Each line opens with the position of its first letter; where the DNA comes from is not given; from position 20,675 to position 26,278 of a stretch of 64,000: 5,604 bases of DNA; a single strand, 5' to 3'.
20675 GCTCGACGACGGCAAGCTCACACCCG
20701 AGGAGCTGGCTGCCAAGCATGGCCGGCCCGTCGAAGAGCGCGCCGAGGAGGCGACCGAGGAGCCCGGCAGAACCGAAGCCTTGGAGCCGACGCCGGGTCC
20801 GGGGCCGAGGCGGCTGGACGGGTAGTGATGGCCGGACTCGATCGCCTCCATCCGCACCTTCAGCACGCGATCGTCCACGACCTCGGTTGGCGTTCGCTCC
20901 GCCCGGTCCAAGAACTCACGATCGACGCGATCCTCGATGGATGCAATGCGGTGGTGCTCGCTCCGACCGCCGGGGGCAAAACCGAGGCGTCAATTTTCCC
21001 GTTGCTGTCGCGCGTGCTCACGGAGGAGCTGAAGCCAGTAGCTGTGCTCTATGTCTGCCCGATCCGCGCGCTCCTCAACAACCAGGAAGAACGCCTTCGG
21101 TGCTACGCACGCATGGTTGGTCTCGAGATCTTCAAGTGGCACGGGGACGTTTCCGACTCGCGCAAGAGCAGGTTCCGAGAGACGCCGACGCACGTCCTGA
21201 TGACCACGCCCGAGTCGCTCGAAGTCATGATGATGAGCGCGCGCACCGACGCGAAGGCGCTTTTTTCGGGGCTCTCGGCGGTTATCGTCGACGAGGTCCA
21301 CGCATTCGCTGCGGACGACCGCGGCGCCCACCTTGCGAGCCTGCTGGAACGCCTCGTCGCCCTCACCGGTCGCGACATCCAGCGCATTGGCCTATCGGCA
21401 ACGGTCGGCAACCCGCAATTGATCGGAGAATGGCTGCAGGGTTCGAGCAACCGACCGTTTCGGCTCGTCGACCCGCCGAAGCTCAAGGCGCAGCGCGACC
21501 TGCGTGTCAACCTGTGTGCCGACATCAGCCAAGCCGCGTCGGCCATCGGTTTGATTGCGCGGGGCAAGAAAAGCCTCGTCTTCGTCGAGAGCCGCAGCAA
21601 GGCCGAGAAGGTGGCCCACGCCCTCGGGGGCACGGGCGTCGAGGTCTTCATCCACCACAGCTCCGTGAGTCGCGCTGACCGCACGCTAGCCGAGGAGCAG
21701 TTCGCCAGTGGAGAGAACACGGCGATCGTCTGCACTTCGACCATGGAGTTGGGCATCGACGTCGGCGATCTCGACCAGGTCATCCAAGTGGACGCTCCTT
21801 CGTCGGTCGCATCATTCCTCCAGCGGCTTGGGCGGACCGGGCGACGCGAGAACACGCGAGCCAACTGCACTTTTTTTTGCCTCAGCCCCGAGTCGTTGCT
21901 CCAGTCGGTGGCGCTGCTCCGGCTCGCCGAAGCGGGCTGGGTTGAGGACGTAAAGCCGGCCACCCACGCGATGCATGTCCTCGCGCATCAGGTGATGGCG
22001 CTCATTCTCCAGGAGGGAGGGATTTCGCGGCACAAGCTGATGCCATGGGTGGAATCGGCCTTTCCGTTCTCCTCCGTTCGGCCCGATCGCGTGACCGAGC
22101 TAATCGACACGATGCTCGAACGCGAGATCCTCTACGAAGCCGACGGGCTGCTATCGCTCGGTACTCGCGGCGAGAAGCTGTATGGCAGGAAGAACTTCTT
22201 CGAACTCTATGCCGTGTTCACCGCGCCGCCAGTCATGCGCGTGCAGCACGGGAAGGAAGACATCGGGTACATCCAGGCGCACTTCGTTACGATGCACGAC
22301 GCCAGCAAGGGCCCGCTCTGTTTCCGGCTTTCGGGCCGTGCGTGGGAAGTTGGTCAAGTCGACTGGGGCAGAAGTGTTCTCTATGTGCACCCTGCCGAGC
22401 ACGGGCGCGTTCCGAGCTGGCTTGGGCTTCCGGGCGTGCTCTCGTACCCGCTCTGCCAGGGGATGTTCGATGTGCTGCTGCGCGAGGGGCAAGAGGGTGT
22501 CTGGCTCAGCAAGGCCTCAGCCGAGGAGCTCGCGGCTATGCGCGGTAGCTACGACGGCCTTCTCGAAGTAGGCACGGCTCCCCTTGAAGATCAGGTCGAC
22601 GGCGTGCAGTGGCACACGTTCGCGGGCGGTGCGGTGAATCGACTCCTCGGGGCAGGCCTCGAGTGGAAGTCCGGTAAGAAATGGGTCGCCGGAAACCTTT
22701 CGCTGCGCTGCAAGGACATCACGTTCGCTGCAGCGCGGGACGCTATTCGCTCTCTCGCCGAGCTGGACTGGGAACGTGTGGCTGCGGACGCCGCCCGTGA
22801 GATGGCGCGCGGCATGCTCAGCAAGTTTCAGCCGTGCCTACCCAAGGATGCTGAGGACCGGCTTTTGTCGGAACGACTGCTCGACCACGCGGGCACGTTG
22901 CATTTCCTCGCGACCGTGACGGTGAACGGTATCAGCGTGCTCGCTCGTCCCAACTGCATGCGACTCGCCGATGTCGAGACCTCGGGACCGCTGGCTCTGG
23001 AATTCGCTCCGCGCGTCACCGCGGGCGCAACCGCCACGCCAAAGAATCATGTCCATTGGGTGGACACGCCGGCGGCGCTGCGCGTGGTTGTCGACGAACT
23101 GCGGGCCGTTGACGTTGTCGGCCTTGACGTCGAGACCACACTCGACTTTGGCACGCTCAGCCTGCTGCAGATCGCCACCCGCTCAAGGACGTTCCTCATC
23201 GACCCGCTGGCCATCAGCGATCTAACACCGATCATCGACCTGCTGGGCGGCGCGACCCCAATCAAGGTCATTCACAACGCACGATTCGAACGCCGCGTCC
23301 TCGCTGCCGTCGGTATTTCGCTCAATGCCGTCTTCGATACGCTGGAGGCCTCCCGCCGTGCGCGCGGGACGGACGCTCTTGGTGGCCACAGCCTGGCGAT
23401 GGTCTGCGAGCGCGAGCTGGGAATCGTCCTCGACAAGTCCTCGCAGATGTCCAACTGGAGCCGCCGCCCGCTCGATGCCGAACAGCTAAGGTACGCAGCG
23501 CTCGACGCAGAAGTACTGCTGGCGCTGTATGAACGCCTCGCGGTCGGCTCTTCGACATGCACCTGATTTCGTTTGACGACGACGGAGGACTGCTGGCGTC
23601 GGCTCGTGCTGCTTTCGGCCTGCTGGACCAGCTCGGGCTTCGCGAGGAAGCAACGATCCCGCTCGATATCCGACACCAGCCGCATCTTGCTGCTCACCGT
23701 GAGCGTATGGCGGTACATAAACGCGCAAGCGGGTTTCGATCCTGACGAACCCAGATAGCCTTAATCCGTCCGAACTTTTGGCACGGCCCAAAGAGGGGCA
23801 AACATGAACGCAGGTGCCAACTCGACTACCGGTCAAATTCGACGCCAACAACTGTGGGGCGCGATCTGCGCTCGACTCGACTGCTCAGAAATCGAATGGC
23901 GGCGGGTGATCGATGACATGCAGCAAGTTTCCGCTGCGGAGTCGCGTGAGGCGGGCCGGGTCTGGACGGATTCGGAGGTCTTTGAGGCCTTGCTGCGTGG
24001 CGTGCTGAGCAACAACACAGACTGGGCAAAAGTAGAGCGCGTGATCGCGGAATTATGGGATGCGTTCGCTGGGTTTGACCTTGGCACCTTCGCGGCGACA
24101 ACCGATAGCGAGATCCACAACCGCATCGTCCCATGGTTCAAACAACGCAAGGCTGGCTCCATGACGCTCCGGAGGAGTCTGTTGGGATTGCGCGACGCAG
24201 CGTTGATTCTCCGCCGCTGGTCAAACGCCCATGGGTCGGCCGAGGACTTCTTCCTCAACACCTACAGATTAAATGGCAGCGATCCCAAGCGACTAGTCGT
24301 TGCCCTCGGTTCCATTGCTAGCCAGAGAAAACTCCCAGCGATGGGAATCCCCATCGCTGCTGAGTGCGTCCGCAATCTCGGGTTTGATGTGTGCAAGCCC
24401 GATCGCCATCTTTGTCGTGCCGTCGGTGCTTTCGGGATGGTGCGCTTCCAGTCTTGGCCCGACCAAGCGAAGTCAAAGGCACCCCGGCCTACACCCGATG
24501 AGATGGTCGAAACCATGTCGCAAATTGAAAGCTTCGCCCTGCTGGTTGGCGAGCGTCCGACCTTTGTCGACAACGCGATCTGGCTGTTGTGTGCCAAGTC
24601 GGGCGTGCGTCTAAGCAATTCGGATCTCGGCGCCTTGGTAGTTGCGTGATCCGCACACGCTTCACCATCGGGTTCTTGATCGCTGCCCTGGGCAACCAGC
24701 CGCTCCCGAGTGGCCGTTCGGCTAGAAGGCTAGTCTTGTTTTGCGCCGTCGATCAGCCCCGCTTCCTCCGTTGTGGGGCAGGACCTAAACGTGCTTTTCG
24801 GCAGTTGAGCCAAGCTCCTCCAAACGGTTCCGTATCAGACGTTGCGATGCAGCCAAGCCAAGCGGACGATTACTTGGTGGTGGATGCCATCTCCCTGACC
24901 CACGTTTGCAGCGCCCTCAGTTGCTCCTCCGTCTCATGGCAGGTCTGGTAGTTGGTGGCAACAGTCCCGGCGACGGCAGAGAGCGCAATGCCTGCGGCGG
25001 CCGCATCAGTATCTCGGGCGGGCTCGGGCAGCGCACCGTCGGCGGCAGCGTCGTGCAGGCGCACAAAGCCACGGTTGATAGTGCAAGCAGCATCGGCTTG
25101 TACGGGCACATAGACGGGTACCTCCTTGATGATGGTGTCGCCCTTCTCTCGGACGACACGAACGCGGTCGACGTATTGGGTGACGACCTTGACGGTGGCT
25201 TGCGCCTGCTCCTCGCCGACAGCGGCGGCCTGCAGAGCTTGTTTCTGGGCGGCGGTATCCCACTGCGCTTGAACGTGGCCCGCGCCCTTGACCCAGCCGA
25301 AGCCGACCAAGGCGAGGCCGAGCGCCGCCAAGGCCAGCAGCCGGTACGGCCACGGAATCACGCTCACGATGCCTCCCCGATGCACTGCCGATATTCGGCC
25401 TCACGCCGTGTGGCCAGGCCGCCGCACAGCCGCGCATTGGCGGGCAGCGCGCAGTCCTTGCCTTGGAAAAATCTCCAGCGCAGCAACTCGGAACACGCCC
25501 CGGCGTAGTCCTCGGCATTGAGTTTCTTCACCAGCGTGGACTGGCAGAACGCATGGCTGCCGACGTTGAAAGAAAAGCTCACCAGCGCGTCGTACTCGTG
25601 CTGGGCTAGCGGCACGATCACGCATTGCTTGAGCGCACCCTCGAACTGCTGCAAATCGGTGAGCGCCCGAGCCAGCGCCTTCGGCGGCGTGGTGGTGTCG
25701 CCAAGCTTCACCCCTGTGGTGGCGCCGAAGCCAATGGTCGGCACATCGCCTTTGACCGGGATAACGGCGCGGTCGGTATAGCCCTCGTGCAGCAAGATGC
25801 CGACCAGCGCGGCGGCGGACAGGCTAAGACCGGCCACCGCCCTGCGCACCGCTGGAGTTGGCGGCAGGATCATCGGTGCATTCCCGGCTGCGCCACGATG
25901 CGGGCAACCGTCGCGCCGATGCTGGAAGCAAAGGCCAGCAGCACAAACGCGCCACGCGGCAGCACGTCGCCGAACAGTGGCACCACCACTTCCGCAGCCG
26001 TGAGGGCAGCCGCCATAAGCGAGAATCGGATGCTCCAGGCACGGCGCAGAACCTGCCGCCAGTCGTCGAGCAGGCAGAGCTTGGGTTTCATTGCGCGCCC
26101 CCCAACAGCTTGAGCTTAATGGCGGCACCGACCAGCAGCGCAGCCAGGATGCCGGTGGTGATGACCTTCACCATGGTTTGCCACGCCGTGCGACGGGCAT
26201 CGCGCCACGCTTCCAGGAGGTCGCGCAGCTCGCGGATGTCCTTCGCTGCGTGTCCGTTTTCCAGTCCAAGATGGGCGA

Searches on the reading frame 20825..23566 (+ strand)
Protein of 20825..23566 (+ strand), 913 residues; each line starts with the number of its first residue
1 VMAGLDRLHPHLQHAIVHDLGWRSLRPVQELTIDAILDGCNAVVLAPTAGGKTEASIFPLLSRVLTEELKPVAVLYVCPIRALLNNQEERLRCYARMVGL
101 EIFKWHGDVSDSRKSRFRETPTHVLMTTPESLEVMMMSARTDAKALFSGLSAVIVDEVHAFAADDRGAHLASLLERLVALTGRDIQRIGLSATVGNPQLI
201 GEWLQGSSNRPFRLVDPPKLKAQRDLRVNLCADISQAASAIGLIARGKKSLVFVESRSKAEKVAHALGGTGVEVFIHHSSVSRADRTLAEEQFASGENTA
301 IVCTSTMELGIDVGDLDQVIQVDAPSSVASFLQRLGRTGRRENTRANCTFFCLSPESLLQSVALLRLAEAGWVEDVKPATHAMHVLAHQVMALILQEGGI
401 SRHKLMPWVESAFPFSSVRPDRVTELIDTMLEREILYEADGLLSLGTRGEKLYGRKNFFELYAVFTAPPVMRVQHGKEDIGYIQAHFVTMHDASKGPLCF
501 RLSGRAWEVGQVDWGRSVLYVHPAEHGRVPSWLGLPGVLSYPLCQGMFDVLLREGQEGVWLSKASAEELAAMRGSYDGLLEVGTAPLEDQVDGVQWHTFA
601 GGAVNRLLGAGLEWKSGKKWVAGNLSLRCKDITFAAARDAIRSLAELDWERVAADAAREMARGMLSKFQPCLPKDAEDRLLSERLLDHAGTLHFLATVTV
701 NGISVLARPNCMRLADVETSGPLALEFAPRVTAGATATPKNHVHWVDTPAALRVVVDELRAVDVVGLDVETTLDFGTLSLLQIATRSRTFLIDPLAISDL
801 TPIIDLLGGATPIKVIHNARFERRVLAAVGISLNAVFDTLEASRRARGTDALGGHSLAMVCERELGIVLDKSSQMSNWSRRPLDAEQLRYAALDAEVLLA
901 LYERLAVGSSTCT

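Call 4: search_protein_families(library=pfam, proteins=[window:20825-23566:+], max_evalue=0.01)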
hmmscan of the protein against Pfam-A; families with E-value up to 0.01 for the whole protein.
window:20825-23566:+ (913 aa): 6 families
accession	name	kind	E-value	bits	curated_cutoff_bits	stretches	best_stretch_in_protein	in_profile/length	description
PF01612.26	DNA_pol_A_exo1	-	2.1e-31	109.5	23.6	1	743-905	1-168/173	3'-5' exonuclease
PF00270.35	DEAD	-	8.7e-30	104.1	26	1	26-196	1-163/167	DEAD/DEAH box helicase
PF00271.37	Helicase_C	-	1.5e-20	73.9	23.5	1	244-341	12-109/110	Helicase conserved C-terminal domain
PF22590.2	Cas3-like_C_2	-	1e-06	29.4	27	1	247-342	2-105/106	CRISPR-associated nuclease/helicase Cas3, C-terminal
PF04851.21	ResIII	-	2.4e-06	28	22.5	1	25-194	4-162/164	Type III restriction enzyme, res subunit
PF19306.5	WH_Lhr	-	0.00056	19.8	27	1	369-428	4-62/168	Large helicase-related protein, winged helix domain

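Call 5: search_protein_families(library=padloc, proteins=[window:20825-23566:+], max_evalue=0.001)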
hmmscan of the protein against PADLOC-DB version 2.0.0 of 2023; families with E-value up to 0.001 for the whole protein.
window:20825-23566:+ (913 aa): 76 families (the best 25 are shown)
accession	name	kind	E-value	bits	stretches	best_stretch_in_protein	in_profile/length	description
PDLC02503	BrxHI|BrxHII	-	7.4e-263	872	1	2-697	2-690/698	BrxHI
PDLC02501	BrxHI|BrxHII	-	7.9e-234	776.7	1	5-906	4-919/925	BrxHI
PDLC03960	SngC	-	1.5e-138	461.7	1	6-694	7-716/720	-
PDLC02897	DpdJ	-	8.8e-41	137.7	1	35-417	110-526/1570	DpdJ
PDLC02864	DpdF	-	5.5e-29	99.4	1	12-348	10-334/610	DpdF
PDLC00037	DruE3|DruE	-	5.8e-22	75.3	2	284-352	1043-1111/2055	SNF2 family N-terminal domain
PDLC00035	DruE3|DruE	-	1.6e-21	73.8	2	289-352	1051-1114/1460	SNF2 family N-terminal domain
PDLC03928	PsyrT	-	1e-20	71.6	2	248-351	242-344/689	-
PDLC02861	DpdF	-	1.2e-20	71.3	2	246-360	238-350/611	DpdF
PDLC02870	DpdF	-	8.2e-20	68.8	1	18-344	7-323/534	DpdF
PDLC01252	Cas3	-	1.3e-19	68.9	1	43-350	3-297/324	CAS-I; effector_G3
PDLC00188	HamB1|HamB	-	2.2e-19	67.1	1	29-208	247-423/1037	DEAD-box helicase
PDLC00036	DruE3|DruE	-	2.2e-19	66.1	2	285-352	1037-1104/2023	SNF2 family N-terminal domain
PDLC01761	Cas3b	-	2.7e-19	67.4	1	40-349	232-542/705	-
PDLC02896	DpdJ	-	1.4e-18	64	2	295-345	578-628/1487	DpdJ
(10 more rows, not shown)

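Call 6: search_protein_families(library=ncbifam, proteins=[window:20825-23566:+], max_evalue=0.001)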
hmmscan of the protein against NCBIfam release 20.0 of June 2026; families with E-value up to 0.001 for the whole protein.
window:20825-23566:+ (913 aa): 38 families (the best 25 are shown)
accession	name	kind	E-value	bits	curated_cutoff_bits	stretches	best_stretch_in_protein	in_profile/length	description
TIGR04121.1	DEXH_lig_assoc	equivalog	3.6e-73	246.6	850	1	20-552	10-561/804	ligase-associated DNA damage response DEXH box helicase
NF010338.0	PRK13767.1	equivalog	2.2e-66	224.7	849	1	22-541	31-590/877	ATP-dependent helicase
NF007284.0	PRK09751.1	equivalog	2e-50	171.2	1496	2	27-237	32-261/1538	ATP-dependent helicase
TIGR03817.1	DECH_helic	hypoth_equivalog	1.9e-31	109.1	874.1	1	9-343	22-375/742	helicase/secretion neighborhood putative DEAH-box helicase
NF011539.0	PRK14975.1-3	equivalog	7.9e-30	103.7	640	1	730-905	34-216/628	bifunctional 3'-5' exonuclease/DNA polymerase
NF001308.0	PRK00254.1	equivalog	1.1e-24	86.7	1216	1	16-268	15-259/720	ATP-dependent DNA helicase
NF002654.0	PRK02362.1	equivalog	9.7e-24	83.7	887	1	13-268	12-264/739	ATP-dependent DNA helicase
NF008744.0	PRK11776.1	equivalog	9.8e-24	83.7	524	1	15-398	17-393/460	ATP-dependent RNA helicase DbpA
TIGR01388.1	rnd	equivalog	1.3e-23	83.8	298.95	1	745-907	1-164/363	ribonuclease D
NF053711.1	RNA_heli_RhlE1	exception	3.9e-22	78.6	750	1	5-360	6-357/434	RNA helicase RhlE1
TIGR01389.1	recQ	equivalog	8.4e-21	74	640.2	1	17-351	6-328/591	DNA helicase RecQ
TIGR00614.1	recQ_fam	subfamily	9.2e-21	74.1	219.8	1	20-352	7-330/470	RecQ family ATP-dependent DNA helicase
NF011540.0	PRK14975.1-4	equivalog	1.4e-20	73.3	601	1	743-905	3-160/576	bifunctional 3'-5' exonuclease/DNA polymerase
NF008394.0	PRK11192.1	equivalog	5.5e-20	71.6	507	1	8-341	10-341/441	ATP-dependent RNA helicase SrmB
NF007882.0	PRK10590.1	equivalog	4.5e-19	68.7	743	2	248-363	246-361/456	ATP-dependent RNA helicase RhlE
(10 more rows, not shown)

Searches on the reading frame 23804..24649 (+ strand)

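Call 4: search_protein_families(library=pfam, proteins=[window:23804-24649:+], max_evalue=0.01)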
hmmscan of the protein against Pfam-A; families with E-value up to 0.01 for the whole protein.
window:23804-24649:+ (281 aa): 0 families

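Call 5: search_protein_families(library=padloc, proteins=[window:23804-24649:+], max_evalue=0.001)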
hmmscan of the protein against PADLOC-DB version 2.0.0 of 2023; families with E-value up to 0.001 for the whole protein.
window:23804-24649:+ (281 aa): 1 family
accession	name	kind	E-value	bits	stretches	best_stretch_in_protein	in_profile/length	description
PDLC00910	OGG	-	4.6e-05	21.2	1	170-215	131-176/215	OGG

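Call 6: search_protein_families(library=ncbifam, proteins=[window:23804-24649:+], max_evalue=0.001)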
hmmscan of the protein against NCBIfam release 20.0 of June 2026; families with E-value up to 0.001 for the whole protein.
window:23804-24649:+ (281 aa): 0 families

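Call 56: search_protein_families(library=phrogs, proteins=[window:23804-24649:+], max_evalue=0.00001)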
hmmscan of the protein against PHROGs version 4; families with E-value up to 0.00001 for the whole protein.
window:23804-24649:+ (281 aa): 0 families

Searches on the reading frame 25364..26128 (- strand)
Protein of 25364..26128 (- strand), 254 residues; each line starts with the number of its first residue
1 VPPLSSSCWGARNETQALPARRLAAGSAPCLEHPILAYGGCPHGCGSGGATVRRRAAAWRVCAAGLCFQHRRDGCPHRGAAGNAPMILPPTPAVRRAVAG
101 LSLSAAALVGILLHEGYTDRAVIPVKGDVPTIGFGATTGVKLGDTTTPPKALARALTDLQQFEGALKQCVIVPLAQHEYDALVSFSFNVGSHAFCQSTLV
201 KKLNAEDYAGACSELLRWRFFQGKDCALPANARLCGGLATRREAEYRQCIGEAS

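Call 55: search_protein_families(library=pfam, proteins=[window:25364-26128:-], max_evalue=0.001)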
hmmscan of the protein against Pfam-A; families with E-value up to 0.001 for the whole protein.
window:25364-26128:- (254 aa): 1 family
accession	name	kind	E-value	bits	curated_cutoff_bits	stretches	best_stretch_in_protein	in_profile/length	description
PF00959.24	Phage_lysozyme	-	2.9e-32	112.1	22.3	1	115-245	4-125/125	Phage lysozyme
